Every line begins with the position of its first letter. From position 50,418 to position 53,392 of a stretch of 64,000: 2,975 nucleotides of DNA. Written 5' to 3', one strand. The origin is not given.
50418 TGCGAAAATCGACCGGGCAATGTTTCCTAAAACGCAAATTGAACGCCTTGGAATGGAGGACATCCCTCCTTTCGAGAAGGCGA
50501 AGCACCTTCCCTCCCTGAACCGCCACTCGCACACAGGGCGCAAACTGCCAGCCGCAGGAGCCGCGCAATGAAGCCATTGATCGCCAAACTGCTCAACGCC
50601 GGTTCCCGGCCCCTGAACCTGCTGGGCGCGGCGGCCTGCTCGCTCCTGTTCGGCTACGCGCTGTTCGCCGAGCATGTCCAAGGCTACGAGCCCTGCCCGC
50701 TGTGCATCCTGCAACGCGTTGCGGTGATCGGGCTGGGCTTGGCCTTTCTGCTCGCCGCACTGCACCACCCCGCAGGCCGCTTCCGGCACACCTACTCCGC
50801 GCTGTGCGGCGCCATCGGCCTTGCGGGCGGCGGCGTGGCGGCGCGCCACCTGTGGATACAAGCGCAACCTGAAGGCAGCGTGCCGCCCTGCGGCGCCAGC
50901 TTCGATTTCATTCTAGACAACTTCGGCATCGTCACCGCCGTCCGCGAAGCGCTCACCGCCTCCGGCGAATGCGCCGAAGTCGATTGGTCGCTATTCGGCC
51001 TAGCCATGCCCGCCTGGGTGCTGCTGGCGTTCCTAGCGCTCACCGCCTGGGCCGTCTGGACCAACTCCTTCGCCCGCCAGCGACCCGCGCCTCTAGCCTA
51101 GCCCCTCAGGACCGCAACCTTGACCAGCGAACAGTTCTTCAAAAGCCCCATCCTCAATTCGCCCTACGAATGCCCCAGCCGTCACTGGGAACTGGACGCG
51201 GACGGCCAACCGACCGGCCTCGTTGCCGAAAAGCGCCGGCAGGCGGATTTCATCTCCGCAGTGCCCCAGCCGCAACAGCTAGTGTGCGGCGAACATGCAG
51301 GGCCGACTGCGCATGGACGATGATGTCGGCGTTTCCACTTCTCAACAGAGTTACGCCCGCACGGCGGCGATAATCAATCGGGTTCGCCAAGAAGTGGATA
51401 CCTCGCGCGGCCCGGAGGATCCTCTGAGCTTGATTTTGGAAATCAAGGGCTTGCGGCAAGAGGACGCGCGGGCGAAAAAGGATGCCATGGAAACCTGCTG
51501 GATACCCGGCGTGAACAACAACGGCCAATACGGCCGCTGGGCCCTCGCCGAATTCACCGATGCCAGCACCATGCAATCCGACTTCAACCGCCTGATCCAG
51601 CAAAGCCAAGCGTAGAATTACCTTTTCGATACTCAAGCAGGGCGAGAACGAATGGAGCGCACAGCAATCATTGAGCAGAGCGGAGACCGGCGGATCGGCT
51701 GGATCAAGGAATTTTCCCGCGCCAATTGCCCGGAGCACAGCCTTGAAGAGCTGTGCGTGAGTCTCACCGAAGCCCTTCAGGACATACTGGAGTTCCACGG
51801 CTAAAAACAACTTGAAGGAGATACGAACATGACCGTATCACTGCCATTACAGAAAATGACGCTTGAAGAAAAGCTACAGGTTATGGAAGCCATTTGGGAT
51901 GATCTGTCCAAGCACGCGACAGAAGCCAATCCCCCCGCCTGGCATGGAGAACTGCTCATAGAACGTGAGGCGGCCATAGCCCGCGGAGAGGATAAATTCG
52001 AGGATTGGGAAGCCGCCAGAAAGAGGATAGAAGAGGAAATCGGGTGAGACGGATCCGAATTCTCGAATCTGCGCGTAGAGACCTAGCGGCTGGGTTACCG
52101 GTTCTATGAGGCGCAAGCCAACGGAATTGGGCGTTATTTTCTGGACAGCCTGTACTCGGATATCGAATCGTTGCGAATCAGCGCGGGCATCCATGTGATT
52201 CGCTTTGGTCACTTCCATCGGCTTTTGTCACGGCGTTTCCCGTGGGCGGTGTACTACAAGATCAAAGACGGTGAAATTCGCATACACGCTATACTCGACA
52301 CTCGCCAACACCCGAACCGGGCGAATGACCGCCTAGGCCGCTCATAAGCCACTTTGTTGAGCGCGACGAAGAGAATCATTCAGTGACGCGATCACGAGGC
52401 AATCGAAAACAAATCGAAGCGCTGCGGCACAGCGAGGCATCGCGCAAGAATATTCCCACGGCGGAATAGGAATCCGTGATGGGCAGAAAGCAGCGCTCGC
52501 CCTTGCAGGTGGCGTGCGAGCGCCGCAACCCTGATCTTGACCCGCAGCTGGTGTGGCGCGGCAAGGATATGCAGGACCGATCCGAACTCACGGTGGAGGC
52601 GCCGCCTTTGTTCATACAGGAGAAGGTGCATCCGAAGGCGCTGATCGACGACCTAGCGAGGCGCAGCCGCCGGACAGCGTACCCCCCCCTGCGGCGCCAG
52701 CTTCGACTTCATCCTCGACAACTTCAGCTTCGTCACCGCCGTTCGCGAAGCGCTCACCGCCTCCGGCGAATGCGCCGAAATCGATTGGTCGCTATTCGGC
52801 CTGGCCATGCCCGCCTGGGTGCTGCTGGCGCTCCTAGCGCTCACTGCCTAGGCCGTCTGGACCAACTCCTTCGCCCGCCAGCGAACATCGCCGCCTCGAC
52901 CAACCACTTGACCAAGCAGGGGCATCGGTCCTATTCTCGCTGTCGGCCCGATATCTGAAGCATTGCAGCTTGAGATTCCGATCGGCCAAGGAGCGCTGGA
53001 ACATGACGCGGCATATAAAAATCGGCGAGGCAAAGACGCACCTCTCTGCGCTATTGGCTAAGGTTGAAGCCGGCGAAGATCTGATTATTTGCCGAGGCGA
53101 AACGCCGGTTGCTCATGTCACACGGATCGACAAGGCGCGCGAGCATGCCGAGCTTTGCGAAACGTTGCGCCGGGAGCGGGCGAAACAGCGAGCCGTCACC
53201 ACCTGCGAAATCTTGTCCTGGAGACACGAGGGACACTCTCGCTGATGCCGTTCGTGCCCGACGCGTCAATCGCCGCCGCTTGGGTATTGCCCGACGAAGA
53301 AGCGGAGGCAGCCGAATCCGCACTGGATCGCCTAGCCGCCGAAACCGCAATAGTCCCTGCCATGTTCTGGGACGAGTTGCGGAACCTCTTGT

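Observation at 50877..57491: Integrase-less accessory island anchored on a 196-bp direct repeat of the dsbB 3' end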

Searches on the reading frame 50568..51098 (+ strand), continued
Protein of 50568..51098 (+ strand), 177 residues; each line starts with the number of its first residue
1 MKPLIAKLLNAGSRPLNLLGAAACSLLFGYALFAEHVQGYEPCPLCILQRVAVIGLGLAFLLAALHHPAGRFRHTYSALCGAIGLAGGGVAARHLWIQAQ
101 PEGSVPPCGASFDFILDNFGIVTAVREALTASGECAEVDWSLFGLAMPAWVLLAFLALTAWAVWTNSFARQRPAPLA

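Call 29: search_protein_families(library=padloc, proteins=[L020:10541-13600:+, L020:13625-16384:+, L020:16397-17494:+, L020:17494-18183:+, L009:11644-13821:+, L009:13821-14792:+], max_evalue=0.001)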
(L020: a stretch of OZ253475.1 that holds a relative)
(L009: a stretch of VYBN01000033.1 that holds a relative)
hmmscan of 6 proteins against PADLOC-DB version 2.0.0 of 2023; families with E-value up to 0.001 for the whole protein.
L020:10541-13600:+ (1020 aa): 1 family
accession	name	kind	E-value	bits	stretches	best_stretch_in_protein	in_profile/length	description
PDLC03648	REase_III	-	0.00072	15.8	0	607-649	312-354/871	Type III restriction enzyme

L020:13625-16384:+ (920 aa): 46 families (the best 25 are shown)
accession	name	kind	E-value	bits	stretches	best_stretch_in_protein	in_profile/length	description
PDLC03632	MTase_III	-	0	1391.5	2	49-920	74-983/983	Type III methyltransferase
PDLC03636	MTase_III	-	4.2e-40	136.1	3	209-312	89-194/575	Type III methyltransferase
PDLC03354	MTase_II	-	3e-36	123.3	1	134-481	60-383/425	Type II methyltransferase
PDLC03635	MTase_III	-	1.8e-33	114.2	3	213-307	267-364/708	Type III methyltransferase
PDLC03644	MTase_III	-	2.6e-33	113.6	1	124-480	28-393/542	Type III methyltransferase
PDLC03634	MTase_III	-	2.8e-31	107.1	1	134-453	94-423/621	Type III methyltransferase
PDLC03300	MTase_II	-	1.6e-29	100.9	2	132-300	9-173/302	Type II methyltransferase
PDLC03633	MTase_III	-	3.8e-29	99.8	2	129-290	72-229/616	Type III methyltransferase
PDLC03339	MTase_II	-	6.8e-28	95.5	2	136-296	5-142/399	Type II methyltransferase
PDLC03638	MTase_III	-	1.2e-27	94.6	2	212-468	429-665/816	Type III methyltransferase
PDLC03641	MTase_III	-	2.8e-26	90.2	1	128-455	98-427/657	Type III methyltransferase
PDLC03371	MTase_II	-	1.2e-23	81.9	2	402-480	173-252/260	Type II methyltransferase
PDLC03738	oMTase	-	4.1e-19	66.5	2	415-482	200-267/376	orphan methyltransferase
PDLC03637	MTase_III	-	2.5e-18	64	1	120-296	110-270/513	Type III methyltransferase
PDLC03216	MTase_II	-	1.8e-17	61.4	2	415-482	190-257/364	Type II methyltransferase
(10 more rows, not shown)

L020:16397-17494:+ (366 aa): 113 families (the best 25 are shown)
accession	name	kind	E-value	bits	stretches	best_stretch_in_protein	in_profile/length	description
PDLC04175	HEC-01A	-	2.6e-122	406.4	1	3-355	5-362/363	-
PDLC04174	HEC-01A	-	5.8e-82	272.9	1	142-356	49-263/264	-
PDLC04177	HEC-01A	-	6.1e-59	198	2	133-354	174-391/393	-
PDLC04178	HEC-01A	-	2.1e-48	163.3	2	156-357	180-386/399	-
PDLC04176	HEC-01A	-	2.3e-38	130.5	2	161-353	179-367/371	-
PDLC04182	HEC-01A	-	1.5e-36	124.3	2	133-352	185-401/406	-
PDLC04183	HEC-01A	-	2.8e-35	120.1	2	132-353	180-400/402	-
PDLC04179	HEC-01A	-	1.4e-29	101.5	2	160-356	262-456/459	-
PDLC02980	AriA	-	4.8e-29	100.3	2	165-306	182-304/304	-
PDLC04180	HEC-01A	-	2.1e-27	94.3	2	186-329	199-347/382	-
PDLC04391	PDC-M07A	-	2.9e-26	90.4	2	157-350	198-400/412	-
PDLC04389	PDC-M07A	-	7.6e-25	85.8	2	158-351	210-423/443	-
PDLC04393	PDC-M07A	-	1.6e-24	84.7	2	113-346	165-400/435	-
PDLC04392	PDC-M07A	-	5.4e-23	79.7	2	158-328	205-379/432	-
PDLC04184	HEC-01A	-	1.5e-22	78.2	2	135-311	211-397/464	-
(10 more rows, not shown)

L020:17494-18183:+ (230 aa): 5 families
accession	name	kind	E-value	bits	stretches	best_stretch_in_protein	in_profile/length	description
PDLC04188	HEC-01B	-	1.1e-70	235.9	1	1-227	12-225/230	-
PDLC04190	HEC-01B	-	6.3e-39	131.9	1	1-182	1-168/168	-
PDLC04186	HEC-01B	-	7.9e-20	69.4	1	123-227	84-191/196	-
PDLC04187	HEC-01B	-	6.8e-19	66.9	1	67-226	3-164/166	-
PDLC04189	HEC-01B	-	3.5e-13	47.9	1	6-225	6-221/223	-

L009:11644-13821:+ (726 aa): 46 families (the best 25 are shown)
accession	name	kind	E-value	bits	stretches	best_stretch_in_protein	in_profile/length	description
PDLC02541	PglX|PglXI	-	1.2e-114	382.3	2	223-704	191-684/919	PglXI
PDLC03312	MTase_II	-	4.2e-89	297.7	1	159-647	775-1268/1344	Type II methyltransferase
PDLC03346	MTase_II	-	6.2e-78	260.6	3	282-676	363-768/1068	Type II methyltransferase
PDLC03319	MTase_II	-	1.6e-26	91.2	2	402-649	169-426/503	Type II methyltransferase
PDLC03367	MTase_II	-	6.6e-22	75.6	1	171-613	14-444/633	Type II methyltransferase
PDLC03380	MTase_II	-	4.5e-15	53.7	1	508-593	255-341/393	Type II methyltransferase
PDLC03353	MTase_II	-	2.5e-14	51.5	1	503-627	14-123/260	Type II methyltransferase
PDLC03371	MTase_II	-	1.9e-12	45.3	2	181-227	193-239/260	Type II methyltransferase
PDLC03321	MTase_II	-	2.2e-12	44.7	2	499-657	15-167/245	Type II methyltransferase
PDLC03325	MTase_II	-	9.4e-12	42.4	1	496-587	272-358/426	Type II methyltransferase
PDLC03233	MTase_II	-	1.8e-11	41.3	1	503-616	480-614/731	Type II methyltransferase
PDLC03239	MTase_II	-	3.5e-11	40.4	1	173-268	65-162/442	Type II methyltransferase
PDLC03228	MTase_II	-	2.4e-10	38.6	1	172-231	136-196/227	Type II methyltransferase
PDLC02189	DUF1156_MTase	-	3.8e-10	36.6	1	377-613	416-648/944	-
PDLC03738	oMTase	-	1.5e-09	35.1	1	493-602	16-118/376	orphan methyltransferase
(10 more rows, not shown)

L009:13821-14792:+ (324 aa): 0 families

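Call 39: find_related_loci(query=window:50568-51098:+, collection=viral_contigs, flank=8000)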
Query window:50568-51098:+ (177 aa) in viral_contigs; peptide patterns used: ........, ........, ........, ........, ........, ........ (x = any residue, [..] = any of these).
24 stretches matched a pattern, but none encodes a relative of the query by tblastn (E <= 1e-3).

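Call 65: list_cluster_members(proteins=[window:50568-51098:+, L092:7125-7664:+])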
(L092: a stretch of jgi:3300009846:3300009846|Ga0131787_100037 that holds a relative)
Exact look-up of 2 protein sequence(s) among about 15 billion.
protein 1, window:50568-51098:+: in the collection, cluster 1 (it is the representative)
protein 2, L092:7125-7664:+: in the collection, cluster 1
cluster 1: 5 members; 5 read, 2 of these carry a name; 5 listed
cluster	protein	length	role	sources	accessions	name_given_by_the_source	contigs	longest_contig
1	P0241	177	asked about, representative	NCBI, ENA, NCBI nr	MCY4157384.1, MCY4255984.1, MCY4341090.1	MAG: disulfide bond formation protein B [Gammaproteobacteria bacterium] | disulfide bond formation protein B [Gammaproteobacteria bacterium]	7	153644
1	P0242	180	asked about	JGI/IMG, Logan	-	-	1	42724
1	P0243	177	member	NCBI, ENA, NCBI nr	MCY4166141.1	MAG: disulfide bond formation protein B [Gammaproteobacteria bacterium] | disulfide bond formation protein B [Gammaproteobacteria bacterium]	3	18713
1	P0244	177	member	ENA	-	-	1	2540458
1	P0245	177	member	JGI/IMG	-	-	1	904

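Call 66: find_encoding_contigs(protein=P0242, flank=6000, max_places=6)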
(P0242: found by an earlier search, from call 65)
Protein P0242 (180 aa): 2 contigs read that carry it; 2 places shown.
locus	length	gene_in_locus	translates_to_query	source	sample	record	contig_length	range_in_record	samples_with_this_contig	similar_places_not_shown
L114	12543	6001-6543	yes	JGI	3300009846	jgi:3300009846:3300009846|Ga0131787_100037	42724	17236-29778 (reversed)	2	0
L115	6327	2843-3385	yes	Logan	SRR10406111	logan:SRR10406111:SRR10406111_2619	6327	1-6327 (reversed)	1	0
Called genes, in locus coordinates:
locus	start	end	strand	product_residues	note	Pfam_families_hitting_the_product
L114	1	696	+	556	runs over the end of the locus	PF02384:N6_Mtase, PF07669:Eco57I, PF22837:M_Eco57I_C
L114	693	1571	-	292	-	-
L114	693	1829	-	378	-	PF13091:PLDc_2 (weak)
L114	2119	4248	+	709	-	PF02775:TPP_enzyme_C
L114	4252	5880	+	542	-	PF01558:POR, PF20169:DUF6537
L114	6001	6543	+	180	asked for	PF02600:DsbB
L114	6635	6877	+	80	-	-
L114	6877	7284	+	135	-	PF01850:PIN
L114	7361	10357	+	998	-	-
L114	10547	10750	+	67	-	PF15919:HicB_lk_antitox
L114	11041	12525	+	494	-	PF00875:DNA_photolyase, PF03441:FAD_binding_7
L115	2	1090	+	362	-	?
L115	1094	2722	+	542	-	PF01558:POR, PF20169:DUF6537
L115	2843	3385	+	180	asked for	PF02600:DsbB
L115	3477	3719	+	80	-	-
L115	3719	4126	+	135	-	PF01850:PIN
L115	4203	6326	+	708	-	?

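Call 71: find_homologous_proteins(query=window:50568-51098:+, max_evalue=1e-40)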
Query window:50568-51098:+ (177 aa): 613 proteins with E <= 1e-40 among 4350 candidates; the best 120 are listed.
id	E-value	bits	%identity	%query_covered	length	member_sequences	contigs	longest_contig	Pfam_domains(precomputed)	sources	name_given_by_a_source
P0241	2.9e-112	391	100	100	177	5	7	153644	PF02600.22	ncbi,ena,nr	ncbi:MAG: disulfide bond formation protein B [Gammaproteobacteria bacterium]|nr:disulfide bond forma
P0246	1.8e-97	342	87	99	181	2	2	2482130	PF02600.22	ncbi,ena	-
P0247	1.1e-91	324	84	97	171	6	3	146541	PF02600.22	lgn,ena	-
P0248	3.2e-91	322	84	97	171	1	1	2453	PF02600.22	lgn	-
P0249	3.5e-91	322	84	97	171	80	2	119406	PF02600.22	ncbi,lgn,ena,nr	ncbi:MAG: disulfide bond formation protein B [Gammaproteobacteria bacterium]|nr:disulfide bond forma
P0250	5.7e-91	321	82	97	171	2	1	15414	PF02600.22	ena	-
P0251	7.4e-91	321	85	97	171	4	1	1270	PF02600.22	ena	-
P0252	2.1e-90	319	82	97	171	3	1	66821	PF02600.22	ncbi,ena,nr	ncbi:MAG: disulfide bond formation protein B [Gammaproteobacteria bacterium]|nr:disulfide bond forma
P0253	2.5e-90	319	80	97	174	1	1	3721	PF02600.22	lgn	-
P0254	9.1e-90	317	83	97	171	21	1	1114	PF02600.22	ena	-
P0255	1.1e-89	317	82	97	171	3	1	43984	PF02600.22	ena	-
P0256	1.7e-89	316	82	97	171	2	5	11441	PF02600.22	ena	-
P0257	3.7e-89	315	81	97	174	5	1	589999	PF02600.22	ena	-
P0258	2.7e-88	312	82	97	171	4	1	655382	PF02600.22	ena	-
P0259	4.2e-88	312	84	97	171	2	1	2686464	PF02600.22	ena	-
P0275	2.7e-63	231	78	76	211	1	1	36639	PF02600.22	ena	-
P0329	4.3e-46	175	69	66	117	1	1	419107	PF02600.22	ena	-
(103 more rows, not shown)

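Call 72: find_encoding_contigs(protein=P0329, flank=10000, max_places=2)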
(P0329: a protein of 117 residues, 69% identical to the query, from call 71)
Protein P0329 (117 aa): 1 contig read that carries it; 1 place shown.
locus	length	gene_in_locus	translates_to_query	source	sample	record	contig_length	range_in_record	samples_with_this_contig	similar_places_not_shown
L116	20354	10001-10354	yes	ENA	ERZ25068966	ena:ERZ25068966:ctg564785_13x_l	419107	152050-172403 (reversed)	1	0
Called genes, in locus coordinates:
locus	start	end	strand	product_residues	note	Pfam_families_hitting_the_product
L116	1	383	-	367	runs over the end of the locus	PF03739:LptF_LptG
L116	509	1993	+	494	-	PF02789:Peptidase_M17_N, PF00883:Peptidase_M17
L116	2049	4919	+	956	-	PF00133:tRNA-synt_1, PF09334:tRNA-synt_1g (weak), PF13603:tRNA-synt_1_2 (weak), PF08264:Anticodon_1, PF10458:Val_tRNA-synt_C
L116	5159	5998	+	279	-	-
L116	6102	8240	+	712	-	PF02775:TPP_enzyme_C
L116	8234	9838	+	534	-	PF01558:POR, PF20169:DUF6537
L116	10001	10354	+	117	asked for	PF02600:DsbB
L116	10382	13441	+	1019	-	PF04851:ResIII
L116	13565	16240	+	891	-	PF01555:N6_N4_Mtase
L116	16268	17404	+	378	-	-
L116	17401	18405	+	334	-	-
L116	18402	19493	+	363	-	PF01555:N6_N4_Mtase (weak)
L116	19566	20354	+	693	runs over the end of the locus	PF00580:UvrD-helicase, PF13245:AAA_19, PF13401:AAA_22 (faint), PF13361:UvrD_C, PF13538:UvrD_C_2 (faint)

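Call 73: find_encoding_contigs(protein=P0275, flank=10000, max_places=2)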
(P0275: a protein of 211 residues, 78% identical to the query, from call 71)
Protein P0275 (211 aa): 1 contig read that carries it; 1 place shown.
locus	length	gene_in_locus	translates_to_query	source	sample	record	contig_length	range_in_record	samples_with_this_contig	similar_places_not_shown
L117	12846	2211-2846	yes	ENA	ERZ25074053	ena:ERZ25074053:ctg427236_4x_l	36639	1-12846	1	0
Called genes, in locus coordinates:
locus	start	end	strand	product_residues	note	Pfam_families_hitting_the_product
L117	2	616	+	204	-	?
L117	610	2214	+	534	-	PF01558:POR, PF20169:DUF6537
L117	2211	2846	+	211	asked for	PF02600:DsbB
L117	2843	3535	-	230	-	PF00034:Cytochrom_C (weak), PF13442:Cytochrome_CBB3 (faint), PF00034:Cytochrom_C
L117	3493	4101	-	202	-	PF12680:SnoaL_2 (weak), PF14534:DUF4440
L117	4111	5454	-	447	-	PF07690:MFS_1, PF13347:MFS_2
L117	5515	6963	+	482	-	PF01565:FAD_binding_4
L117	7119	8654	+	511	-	PF00501:AMP-binding, PF13193:AMP-binding_C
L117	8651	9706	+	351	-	PF08240:ADH_N, PF00107:ADH_zinc_N, PF13602:ADH_zinc_N_2 (weak)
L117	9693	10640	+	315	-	PF00795:CN_hydrolase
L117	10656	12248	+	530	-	PF00732:GMC_oxred_N, PF00890:FAD_binding_2 (faint), PF01266:DAO (faint), PF05199:GMC_oxred_C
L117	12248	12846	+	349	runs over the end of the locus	PF10994:DUF2817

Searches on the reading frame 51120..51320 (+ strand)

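Call 7: search_protein_families(library=pfam, proteins=[window:51120-51320:+], max_evalue=0.01)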
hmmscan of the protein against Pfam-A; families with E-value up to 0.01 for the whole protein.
window:51120-51320:+ (67 aa): 0 families

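Call 8: search_protein_families(library=ncbifam, proteins=[window:51120-51320:+], max_evalue=0.01)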
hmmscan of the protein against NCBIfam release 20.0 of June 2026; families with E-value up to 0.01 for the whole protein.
window:51120-51320:+ (67 aa): 1 family
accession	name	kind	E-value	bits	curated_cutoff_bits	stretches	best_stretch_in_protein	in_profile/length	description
NF046055.1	restr_BPTD_3080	equivalog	1.3e-11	43.2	800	1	7-53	1-46/970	BPTD_3080 family restriction endonuclease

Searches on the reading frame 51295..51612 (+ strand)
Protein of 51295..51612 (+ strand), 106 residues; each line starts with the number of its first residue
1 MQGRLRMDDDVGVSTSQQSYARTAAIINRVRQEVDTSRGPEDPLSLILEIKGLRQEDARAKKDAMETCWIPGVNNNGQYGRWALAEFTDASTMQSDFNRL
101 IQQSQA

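Call 7: search_protein_families(library=pfam, proteins=[window:51295-51612:+], max_evalue=0.01)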
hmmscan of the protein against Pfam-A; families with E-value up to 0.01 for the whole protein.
window:51295-51612:+ (106 aa): 0 families

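Call 8: search_protein_families(library=ncbifam, proteins=[window:51295-51612:+], max_evalue=0.01)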
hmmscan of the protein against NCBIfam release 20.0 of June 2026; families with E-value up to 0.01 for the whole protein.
window:51295-51612:+ (106 aa): 1 family
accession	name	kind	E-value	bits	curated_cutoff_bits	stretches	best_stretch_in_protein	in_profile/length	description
NF046055.1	restr_BPTD_3080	equivalog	1.8e-16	59.3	800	1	44-100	914-969/970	BPTD_3080 family restriction endonuclease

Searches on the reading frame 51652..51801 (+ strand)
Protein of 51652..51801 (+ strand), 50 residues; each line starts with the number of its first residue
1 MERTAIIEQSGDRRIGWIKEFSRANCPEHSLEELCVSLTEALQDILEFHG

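Call 7: search_protein_families(library=pfam, proteins=[window:51652-51801:+], max_evalue=0.01)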
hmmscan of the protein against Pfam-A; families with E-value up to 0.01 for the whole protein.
window:51652-51801:+ (50 aa): 0 families

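Call 8: search_protein_families(library=ncbifam, proteins=[window:51652-51801:+], max_evalue=0.01)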
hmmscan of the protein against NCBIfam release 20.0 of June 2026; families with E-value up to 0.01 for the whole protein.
window:51652-51801:+ (50 aa): 0 families

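Call 69: search_protein_families(library=pfam, proteins=[window:51652-51801:+], max_evalue=0.05)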
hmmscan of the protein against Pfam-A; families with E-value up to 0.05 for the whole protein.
seq(50 aa): 0 families

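Call 70: search_protein_families(library=ncbifam, proteins=[window:51652-51801:+], max_evalue=0.1)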
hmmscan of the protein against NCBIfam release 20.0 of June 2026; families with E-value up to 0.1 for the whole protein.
seq(50 aa): 0 families

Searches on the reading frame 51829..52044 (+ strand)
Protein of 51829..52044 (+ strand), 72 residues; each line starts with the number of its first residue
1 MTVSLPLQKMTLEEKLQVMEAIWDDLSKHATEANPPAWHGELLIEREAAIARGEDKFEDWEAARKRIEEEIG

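Call 7: search_protein_families(library=pfam, proteins=[window:51829-52044:+], max_evalue=0.01)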
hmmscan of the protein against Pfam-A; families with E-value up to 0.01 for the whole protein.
window:51829-52044:+ (72 aa): 1 family
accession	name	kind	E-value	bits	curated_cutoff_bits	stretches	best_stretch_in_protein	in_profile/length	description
PF09720.15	Unstab_antitox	-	6.1e-13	49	23.3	1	9-63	1-54/54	Putative addiction module component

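Call 8: search_protein_families(library=ncbifam, proteins=[window:51829-52044:+], max_evalue=0.01)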
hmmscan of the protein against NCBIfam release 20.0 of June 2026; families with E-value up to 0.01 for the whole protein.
window:51829-52044:+ (72 aa): 1 family
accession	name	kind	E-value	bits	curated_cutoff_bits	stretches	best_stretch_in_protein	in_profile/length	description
TIGR02574.1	stabl_TIGR02574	hypoth_equivalog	0.0047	16.9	31.9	1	8-68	3-63/65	putative addiction module component, TIGR02574 family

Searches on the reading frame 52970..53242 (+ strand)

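Call 7: search_protein_families(library=pfam, proteins=[window:52970-53242:+], max_evalue=0.01)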
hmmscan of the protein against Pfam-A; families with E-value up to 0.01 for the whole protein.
window:52970-53242:+ (91 aa): 1 family
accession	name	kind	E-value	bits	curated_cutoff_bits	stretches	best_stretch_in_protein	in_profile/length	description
PF02604.26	PhdYeFM_antitox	-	5.9e-05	23.2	29.8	1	15-56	3-45/74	Antitoxin Phd_YefM, type II toxin-antitoxin system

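Call 8: search_protein_families(library=ncbifam, proteins=[window:52970-53242:+], max_evalue=0.01)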
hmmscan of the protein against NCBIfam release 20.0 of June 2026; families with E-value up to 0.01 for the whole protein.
window:52970-53242:+ (91 aa): 1 family
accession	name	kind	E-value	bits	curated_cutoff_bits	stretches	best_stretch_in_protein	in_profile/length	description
TIGR01552.1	phd_fam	subfamily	0.0099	15.2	20.8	0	17-56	3-42/53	type II toxin-antitoxin system prevent-host-death family antitoxin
